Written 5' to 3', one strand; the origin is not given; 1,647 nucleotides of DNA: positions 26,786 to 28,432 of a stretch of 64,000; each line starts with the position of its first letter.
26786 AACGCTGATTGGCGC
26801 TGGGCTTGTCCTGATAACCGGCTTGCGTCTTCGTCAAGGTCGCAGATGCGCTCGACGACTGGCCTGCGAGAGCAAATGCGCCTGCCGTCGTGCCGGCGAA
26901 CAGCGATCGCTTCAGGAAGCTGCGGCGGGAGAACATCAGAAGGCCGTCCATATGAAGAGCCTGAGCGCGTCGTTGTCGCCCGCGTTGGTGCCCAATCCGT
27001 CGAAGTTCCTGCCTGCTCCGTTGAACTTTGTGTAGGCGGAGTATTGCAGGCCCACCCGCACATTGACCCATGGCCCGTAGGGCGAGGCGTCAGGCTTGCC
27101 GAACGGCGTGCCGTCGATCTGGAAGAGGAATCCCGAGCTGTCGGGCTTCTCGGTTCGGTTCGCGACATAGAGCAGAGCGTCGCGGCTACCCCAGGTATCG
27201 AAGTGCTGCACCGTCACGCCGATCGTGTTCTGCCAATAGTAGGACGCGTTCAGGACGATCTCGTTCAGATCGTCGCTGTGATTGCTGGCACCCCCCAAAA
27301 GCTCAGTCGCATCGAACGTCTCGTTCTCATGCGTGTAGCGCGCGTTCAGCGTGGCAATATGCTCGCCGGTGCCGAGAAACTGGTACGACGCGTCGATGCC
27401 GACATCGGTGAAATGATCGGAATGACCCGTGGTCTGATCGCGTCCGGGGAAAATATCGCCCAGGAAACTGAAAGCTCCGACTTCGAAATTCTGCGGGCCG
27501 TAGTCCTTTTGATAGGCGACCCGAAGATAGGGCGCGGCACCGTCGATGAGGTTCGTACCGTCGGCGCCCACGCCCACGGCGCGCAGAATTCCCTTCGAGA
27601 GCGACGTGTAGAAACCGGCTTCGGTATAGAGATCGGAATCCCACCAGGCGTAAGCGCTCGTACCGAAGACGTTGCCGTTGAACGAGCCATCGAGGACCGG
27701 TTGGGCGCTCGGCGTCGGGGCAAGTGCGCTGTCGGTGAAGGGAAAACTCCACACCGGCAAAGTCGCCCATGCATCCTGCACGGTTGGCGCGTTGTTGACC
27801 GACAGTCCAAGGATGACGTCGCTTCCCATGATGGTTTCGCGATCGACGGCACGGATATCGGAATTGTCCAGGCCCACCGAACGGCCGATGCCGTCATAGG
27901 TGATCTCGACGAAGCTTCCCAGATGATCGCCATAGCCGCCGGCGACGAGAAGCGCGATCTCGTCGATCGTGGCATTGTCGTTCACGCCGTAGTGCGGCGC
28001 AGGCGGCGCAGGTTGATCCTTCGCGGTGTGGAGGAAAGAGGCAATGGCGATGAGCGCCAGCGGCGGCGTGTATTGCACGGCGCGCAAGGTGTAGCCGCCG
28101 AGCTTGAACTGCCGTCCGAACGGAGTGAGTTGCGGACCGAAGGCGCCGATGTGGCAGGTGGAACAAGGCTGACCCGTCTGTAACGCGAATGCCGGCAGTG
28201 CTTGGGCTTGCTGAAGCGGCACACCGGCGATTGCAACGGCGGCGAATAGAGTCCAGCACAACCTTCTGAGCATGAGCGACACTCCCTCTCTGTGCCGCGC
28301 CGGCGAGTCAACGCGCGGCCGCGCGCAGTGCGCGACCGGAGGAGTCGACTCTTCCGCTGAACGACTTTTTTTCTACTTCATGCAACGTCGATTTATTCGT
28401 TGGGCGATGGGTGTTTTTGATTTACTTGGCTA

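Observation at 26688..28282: Cyc2-like fused monohaem cytochrome-porin translationally coupled to a PioC/Iro-like HiPIP: candidate two-gene outer-membrane iron-oxidation / electron-uptake module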

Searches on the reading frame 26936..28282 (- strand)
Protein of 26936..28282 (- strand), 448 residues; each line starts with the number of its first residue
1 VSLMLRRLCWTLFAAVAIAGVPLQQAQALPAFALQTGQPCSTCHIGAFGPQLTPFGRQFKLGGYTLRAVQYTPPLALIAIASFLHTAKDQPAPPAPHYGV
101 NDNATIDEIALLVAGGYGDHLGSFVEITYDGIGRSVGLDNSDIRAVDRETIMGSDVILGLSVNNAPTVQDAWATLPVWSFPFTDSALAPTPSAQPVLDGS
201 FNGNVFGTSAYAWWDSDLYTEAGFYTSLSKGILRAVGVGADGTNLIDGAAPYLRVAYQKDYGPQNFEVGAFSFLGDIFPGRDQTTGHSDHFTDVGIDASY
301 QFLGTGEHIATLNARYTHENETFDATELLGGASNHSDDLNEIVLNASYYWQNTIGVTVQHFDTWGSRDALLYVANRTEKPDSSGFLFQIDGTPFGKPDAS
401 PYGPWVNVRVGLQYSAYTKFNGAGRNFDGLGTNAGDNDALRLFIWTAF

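Call 3: search_protein_families(library=pfam, proteins=[window:26936-28282:-], max_evalue=1)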
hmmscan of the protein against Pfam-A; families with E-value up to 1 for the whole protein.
window:26936-28282:- (448 aa): 0 families

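Call 4: search_protein_families(library=ncbifam, proteins=[window:26936-28282:-], max_evalue=1)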
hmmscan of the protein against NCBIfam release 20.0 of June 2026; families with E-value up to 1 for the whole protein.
window:26936-28282:- (448 aa): 0 families

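Call 5: find_homologous_proteins(query=window:26936-28282:-, max_evalue=0.001)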
Query window:26936-28282:- (448 aa): 2565 proteins with E <= 0.001 among 8000 candidates; the best 120 are listed.
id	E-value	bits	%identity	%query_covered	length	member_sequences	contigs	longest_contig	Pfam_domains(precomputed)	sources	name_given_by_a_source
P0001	0.0e+0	1028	100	99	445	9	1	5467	-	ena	-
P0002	3.5e-186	638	63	99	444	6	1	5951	-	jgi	jgi:hypothetical protein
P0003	1.7e-185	635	62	99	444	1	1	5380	-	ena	-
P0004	1.7e-185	635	64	95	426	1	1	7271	-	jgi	jgi:hypothetical protein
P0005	2.2e-181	622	63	98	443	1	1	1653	-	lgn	-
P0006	4.8e-180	617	59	99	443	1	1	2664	-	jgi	jgi:hypothetical protein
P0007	1.5e-178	613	61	98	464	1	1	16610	-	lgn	-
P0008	1.6e-178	612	63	96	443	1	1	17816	-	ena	-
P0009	4.6e-178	611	61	95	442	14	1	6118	-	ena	-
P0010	4.8e-178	611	61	99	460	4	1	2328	-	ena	-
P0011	9.2e-178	610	59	96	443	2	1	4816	-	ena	-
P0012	4.8e-177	608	62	92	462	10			-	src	-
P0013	1.4e-176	606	61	93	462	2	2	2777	-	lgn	-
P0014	1.6e-176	606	59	99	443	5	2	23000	-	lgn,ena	-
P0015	2.5e-176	605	59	99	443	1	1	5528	-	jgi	jgi:hypothetical protein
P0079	5.4e-163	561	57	98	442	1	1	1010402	-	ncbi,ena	-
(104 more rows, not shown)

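Call 6: search_solved_structures(query=window:26936-28282:-, max_evalue=10)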
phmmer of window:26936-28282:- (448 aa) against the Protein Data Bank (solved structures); distinct sequences matched with E-value up to 10: 1.
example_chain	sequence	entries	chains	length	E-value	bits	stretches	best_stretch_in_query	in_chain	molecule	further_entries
1j6w_A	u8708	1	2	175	0.84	11.6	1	98-154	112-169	AUTOINDUCER-2 PRODUCTION PROTEIN LUXS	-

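Call 16: find_encoding_contigs(protein=P0001, flank=4000, max_places=3)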
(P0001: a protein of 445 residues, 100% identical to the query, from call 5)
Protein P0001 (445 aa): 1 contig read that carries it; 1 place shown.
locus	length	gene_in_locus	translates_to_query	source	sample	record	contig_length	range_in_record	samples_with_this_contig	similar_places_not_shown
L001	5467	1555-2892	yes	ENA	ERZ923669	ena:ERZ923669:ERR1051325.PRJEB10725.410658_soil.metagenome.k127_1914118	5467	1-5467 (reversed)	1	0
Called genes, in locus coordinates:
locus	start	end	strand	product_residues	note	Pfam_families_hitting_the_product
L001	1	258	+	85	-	?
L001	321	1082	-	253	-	PF07589:PEP_exosort_dom (weak)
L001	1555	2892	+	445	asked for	-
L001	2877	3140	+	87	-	-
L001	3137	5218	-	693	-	PF00378:ECH_1, PF16113:ECH_2, PF02737:3HCDH_N, PF00725:3HCDH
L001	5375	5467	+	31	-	?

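Call 17: find_encoding_contigs(protein=P0079, flank=6000, max_places=2)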
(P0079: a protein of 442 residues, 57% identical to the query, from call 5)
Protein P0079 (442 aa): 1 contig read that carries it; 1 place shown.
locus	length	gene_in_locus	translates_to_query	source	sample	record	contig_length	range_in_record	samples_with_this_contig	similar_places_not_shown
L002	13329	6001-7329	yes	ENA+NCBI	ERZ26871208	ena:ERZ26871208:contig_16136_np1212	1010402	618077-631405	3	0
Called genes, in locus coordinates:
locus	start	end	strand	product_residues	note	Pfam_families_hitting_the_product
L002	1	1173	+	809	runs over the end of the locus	PF13491:FtsK_4TM, PF17854:FtsK_alpha, PF01580:FtsK_SpoIIIE, PF09397:FtsK_gamma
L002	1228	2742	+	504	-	-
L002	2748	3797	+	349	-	-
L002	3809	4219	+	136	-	PF03703:bPH_2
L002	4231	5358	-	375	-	PF06609:TRI12 (weak), PF07690:MFS_1, PF00083:Sugar_tr (weak)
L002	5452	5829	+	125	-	PF00034:Cytochrom_C (weak)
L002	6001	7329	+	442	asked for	-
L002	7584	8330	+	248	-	PF01012:ETF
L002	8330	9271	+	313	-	PF01012:ETF, PF00766:ETF_alpha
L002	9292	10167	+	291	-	PF02737:3HCDH_N, PF00725:3HCDH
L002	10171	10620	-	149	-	PF04828:GFA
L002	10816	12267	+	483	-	PF00083:Sugar_tr, PF07690:MFS_1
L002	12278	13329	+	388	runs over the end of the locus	PF01408:GFO_IDH_MocA, PF22725:GFO_IDH_MocA_C3, PF02894:GFO_IDH_MocA_C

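Call 18: find_related_loci(query=A1, collection=genome_contigs, flank=5000)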
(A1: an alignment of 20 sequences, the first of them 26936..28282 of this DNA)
Query A1 (448 aa) in genome_contigs; peptide patterns used: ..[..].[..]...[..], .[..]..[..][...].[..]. (x = any residue, [..] = any of these).
600 stretches matched a pattern (row limit reached: there are more); 583 encode a relative of the query (tblastn E <= 1e-3); the best 80 are kept; 80 distinct loci.
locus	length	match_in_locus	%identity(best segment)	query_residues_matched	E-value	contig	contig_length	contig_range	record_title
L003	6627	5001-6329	56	2-448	3e-169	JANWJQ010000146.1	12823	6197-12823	MAG: Rhizomicrobium sp. isolate CRAIB_MAG71 c_000000084162, whole genome shotgun sequence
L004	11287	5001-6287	60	16-448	8e-169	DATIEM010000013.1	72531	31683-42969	MAG TPA_asm: Rhizomicrobium sp. isolate SMAG_U16369 k141_580218, whole genome shotgun sequence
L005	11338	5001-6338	57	6-448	1e-167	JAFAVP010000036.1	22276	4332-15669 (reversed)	MAG: Alphaproteobacteria bacterium isolate CP_BM_RX_39 BM_RX_k147_9892919, whole genome shotgun sequence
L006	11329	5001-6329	56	5-448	1e-165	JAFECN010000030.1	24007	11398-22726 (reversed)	MAG: Proteobacteria bacterium isolate SZAS-34 CK_MAG-97__30__length-24007, whole genome shotgun sequence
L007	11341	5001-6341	56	4-448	6e-164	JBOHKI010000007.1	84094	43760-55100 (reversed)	MAG: Rhizomicrobium sp. isolate SE1506_concoct.bin.26 NODE_33_length_84094_cov_2.943645, whole genome shotgun sequence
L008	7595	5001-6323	55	5-448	3e-163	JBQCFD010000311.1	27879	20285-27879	MAG: Rhizomicrobium sp. isolate bin170 k141_1385948, whole genome shotgun sequence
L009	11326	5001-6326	55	12-448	2e-161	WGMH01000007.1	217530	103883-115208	MAG: Alphaproteobacteria bacterium isolate RI_492 c_000000041664, whole genome shotgun sequence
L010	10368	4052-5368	58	10-448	6e-161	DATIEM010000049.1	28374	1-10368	MAG TPA_asm: Rhizomicrobium sp. isolate SMAG_U16369 k141_1896983, whole genome shotgun sequence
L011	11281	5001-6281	56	20-448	6e-161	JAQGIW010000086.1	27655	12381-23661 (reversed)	MAG: Caulobacteraceae bacterium isolate RYN_469 scaffold_1588786, whole genome shotgun sequence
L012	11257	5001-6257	59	29-448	2e-165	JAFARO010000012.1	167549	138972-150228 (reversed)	MAG: Alphaproteobacteria bacterium isolate CP_BM_ER_R7_10 BM_ER_R7_k147_1256188, whole genome shotgun sequence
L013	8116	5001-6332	56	4-448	2e-158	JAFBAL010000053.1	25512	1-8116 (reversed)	MAG: Alphaproteobacteria bacterium isolate CP_BM_RX_R9_30 BM_RX_R9_k147_4175566, whole genome shotgun sequence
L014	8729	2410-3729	54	9-448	2e-157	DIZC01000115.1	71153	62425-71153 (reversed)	MAG TPA_asm: Alphaproteobacteria bacterium UBA6038 UBA6038_contig_150, whole genome shotgun sequence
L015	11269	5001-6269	57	26-448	7e-157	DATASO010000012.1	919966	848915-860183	MAG TPA_asm: Rhizomicrobium sp. isolate SMAG_U5522 k141_2335424, whole genome shotgun sequence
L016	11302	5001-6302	54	12-448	1e-156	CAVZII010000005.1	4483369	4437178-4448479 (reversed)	MAG: uncultured Alphaproteobacteria bacterium isolate MFD02416.bin.1.328 genome assembly, contig: contig_5999, whole gen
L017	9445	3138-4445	56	6-448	3e-155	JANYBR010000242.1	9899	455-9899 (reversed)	MAG: Proteobacteria bacterium isolate GL140_6_metabat_308_sub GL140_6_k141_796509, whole genome shotgun sequence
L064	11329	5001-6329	47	12-448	3e-128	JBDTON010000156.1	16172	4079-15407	MAG: Sphingomicrobium sp. isolate cluster3_bin.175 NODE_13784_length_16172_cov_13.521995, whole genome shotgun sequence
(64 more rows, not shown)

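Call 20: predict_structure(alignment_id=A2)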
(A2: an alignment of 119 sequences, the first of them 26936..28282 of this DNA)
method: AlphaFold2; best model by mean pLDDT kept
length: 448 residues; sequences in the alignment: 119
mean_pLDDT: 90.9   pTM: 0.86
mean pLDDT of the five models: 90.9, 90.0, 87.9, 87.1, 85.9
residues with pLDDT >= 90: 325; 70-90: 109; 50-70: 13; < 50: 1
segments of 3 or more residues with pLDDT < 50: none
pLDDT, mean of each block of 10 residues (from residue 1): 86 80 57 82 88 91 83 84 95 93 96 88 93 92 95 96 85 79 87 86 90 96 95 88 92 95 94 95 97 96 94 97 98 98 96 95 97 95 97 83 86 97 93 95 94
secondary structure, 60 per line:
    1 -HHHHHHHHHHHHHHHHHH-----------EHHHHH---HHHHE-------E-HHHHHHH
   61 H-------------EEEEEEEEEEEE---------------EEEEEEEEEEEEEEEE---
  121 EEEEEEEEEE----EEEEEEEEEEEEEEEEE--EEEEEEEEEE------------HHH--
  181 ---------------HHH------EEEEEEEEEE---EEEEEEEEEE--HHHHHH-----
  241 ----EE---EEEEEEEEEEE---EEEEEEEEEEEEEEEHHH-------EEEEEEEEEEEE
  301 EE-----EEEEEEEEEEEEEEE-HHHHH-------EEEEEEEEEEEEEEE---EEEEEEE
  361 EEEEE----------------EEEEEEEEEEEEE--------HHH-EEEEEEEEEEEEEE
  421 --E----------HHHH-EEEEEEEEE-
elements in order: H2-19 H32-36 H40-43 H54-61 E75-86 E102-117 E121-130 E135-151 E154-163 E205-214 E218-227 H230-235 E250-260 E264-278 E289-302 E308-322 H324-328 E336-350 E354-365 E382-394 E407-420 H434-437 E439-447

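Call 22: search_protein_representatives(alignment_id=A1)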
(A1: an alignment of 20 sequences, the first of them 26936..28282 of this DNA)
Query: 20 sequences, 446 profile positions. Proteins with E-value up to 0.001 (for the whole library): 3556; up to 1e-10: 1841; up to 1e-30: 644. The best 150 are listed.
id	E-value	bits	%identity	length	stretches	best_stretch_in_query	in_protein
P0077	3.5e-224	761.1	-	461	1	18-446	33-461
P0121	4.4e-149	513.6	-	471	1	7-446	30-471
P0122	1.6e-148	511.8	-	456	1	8-446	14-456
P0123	9.6e-148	509.2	-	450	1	8-446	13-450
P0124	3.6e-147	507.3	-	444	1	13-445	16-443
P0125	1.9e-140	485.2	-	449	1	14-446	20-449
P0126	4.5e-140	483.9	-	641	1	9-442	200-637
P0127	9.8e-136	469.6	-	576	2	72-446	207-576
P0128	3.2e-134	464.6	-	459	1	10-445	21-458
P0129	6.0e-131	453.9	-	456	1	10-446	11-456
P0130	4.6e-129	447.7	-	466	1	15-446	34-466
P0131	1.6e-128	445.8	-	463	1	8-446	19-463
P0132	3.5e-127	441.4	-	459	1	9-446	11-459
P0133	5.1e-126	437.6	-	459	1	11-446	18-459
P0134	3.5e-123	428.3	-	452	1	12-446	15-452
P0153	1.3e-107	377.0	-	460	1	14-445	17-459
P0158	2.5e-105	369.4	-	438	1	9-445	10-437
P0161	3.7e-104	365.6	-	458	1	6-443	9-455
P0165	6.2e-102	358.2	-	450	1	6-444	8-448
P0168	8.0e-101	354.6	-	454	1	6-446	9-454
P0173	2.8e-100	352.8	-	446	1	8-446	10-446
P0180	1.4e-99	350.5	-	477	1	17-446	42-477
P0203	4.8e-94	332.2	-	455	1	10-446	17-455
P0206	3.4e-93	329.4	-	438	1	10-444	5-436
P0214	4.7e-92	325.7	-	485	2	10-276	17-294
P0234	6.5e-88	312.0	-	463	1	16-445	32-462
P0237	3.7e-87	309.6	-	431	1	11-445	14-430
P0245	2.0e-85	303.9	-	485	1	17-445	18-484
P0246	2.0e-85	303.8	-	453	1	11-446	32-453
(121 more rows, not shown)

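Call 24: fold_search(model_id=the predicted structure, library=pdb)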
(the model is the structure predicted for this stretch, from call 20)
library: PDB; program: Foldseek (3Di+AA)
matches with E <= 10: 997; with E <= 0.001: 270
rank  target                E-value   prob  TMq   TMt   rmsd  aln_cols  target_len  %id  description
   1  6ehe                  4.0e-10  1.00  0.46  0.63   6.0       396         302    7  OmpTdeltaL8 (loop L8 deletion mutant of OmpT), an outer membrane protein of Vibrio cholerae (released 2018-04-25)
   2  6ehd                  5.1e-10  1.00  0.43  0.56   8.0       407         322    9  OmpT (in-vitro folded), an outer membrane protein of Vibrio cholerae (released 2018-04-25)
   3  2fgq                  7.1e-10  1.00  0.47  0.59   6.9       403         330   14  High resolution X-ray structure of Omp32 in complex with malate (released 2006-01-31)
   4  5ldt_A                1.5e-09  1.00  0.41  0.44  12.1       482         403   10  Crystal Structures of MOMP from Campylobacter jejuni (released 2016-10-26)
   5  5oyk                  1.7e-09  1.00  0.43  0.57   7.3       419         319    9  Outer-membrane expressed OmpT of Vibrio cholerae (released 2018-04-25)
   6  8jto                  3.4e-09  1.00  0.42  0.52   8.9       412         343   11  Outer membrane porin of Burkholderia pseudomallei (BpsOmp38) in complex with ceftazidime (released 2024-06-26)
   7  8wv0_B                3.8e-09  1.00  0.40  0.52   9.1       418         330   11  Outer membrane porin of Burkholderia pseudomallei (BpsOmp38) (released 2024-10-30)
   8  6ehf                  4.2e-09  1.00  0.45  0.59   8.2       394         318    8  OmpT (in-vitro folded), an outer membrane protein Vibrio cholerae (trimer form) (released 2018-04-25)
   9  5ldv                  6.3e-09  1.00  0.42  0.46  10.8       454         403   10  Crystal Structures of MOMP from Campylobacter jejuni (released 2016-10-26)
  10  3rbh_C                8.4e-09  1.00  0.41  0.44  10.4       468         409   10  Structure of alginate export protein AlgE from Pseudomonas aeruginosa (released 2011-07-27)
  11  8wv0_A                8.9e-09  1.00  0.40  0.51   9.1       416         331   12  Outer membrane porin of Burkholderia pseudomallei (BpsOmp38) (released 2024-10-30)
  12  4azl_A                1.8e-08  1.00  0.42  0.44  10.5       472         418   10  In meso structure of alginate transporter, AlgE, from Pseudomoas aeruginosa, PAO1, crystal form 2. (released 2013-07-03)
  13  8rqp                  2.0e-08  1.00  0.41  0.40  10.2       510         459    9  In meso structure of the alginate exporter, AlgE, from Pseudomonas aeruginosa in 7.10 monoacylglycerol (released 2024-04-03)
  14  2o4v_A                2.1e-08  1.00  0.50  0.54   8.2       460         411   10  An arginine ladder in OprP mediates phosphate specific transfer across the outer membrane (released 2006-12-26)
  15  5mdq_A                2.4e-08  1.00  0.45  0.55   7.5       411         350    8  Crystal structure of outer membrane expressed Chitoporin VhChip from Vibrio harveyi (released 2017-12-20)
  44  4rjw                  4.9e-07  1.00  0.47  0.49   8.6       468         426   10  Crystal structure of Pseudomonas aeruginosa OprO (released 2015-10-21)
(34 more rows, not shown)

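Call 25: list_cluster_members(proteins=[P0173, P0165, P0203, P0153, P0161, P0168, P0180, P0234, P0246, P0237])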
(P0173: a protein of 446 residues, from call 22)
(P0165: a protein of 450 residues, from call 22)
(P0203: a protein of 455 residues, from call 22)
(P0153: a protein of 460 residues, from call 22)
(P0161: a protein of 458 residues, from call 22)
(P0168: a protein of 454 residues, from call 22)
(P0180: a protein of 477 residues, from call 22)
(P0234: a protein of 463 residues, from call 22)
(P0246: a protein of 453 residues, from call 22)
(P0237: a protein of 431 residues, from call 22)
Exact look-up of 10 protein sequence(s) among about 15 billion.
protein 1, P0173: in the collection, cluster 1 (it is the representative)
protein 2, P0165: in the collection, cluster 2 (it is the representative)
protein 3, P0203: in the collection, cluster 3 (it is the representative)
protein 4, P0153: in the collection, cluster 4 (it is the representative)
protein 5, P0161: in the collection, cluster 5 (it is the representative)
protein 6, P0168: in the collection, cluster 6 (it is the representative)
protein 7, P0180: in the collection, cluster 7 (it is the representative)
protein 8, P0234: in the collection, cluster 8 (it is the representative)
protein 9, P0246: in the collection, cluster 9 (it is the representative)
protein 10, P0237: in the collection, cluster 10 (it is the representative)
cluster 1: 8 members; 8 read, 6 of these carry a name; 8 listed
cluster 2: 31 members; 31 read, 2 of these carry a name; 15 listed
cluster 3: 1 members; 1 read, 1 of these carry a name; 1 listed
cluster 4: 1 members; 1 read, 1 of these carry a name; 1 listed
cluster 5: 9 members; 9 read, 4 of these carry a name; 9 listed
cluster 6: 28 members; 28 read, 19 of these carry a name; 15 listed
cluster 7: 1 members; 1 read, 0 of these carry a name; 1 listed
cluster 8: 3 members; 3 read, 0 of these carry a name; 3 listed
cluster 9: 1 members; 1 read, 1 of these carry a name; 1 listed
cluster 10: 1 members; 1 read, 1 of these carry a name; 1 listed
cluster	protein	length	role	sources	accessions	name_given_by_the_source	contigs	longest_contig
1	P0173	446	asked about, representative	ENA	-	-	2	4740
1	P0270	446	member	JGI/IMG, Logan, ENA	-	hypothetical protein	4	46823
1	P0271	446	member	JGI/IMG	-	hypothetical protein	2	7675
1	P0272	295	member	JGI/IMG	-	hypothetical protein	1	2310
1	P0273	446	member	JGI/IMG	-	hypothetical protein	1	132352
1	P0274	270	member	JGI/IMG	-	hypothetical protein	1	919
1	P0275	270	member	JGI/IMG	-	hypothetical protein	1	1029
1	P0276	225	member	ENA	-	-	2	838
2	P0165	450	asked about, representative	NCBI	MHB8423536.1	MAG: cytochrome C [Gammaproteobacteria bacterium]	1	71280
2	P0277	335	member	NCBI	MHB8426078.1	MAG: cytochrome C, partial [Gammaproteobacteria bacterium]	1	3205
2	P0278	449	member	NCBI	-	-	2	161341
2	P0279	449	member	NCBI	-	-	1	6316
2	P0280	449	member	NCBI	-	-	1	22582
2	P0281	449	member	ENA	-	-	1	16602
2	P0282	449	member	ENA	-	-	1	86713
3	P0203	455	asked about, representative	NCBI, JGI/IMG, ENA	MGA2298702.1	MAG: cytochrome C [FCB group bacterium] | hypothetical protein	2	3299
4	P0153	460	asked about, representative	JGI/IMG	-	hypothetical protein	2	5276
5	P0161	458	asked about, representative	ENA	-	-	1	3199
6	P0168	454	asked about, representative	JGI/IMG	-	hypothetical protein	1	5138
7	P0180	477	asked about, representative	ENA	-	-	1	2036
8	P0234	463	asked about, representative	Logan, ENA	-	-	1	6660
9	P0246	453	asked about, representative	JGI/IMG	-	hypothetical protein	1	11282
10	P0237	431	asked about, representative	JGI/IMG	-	hypothetical protein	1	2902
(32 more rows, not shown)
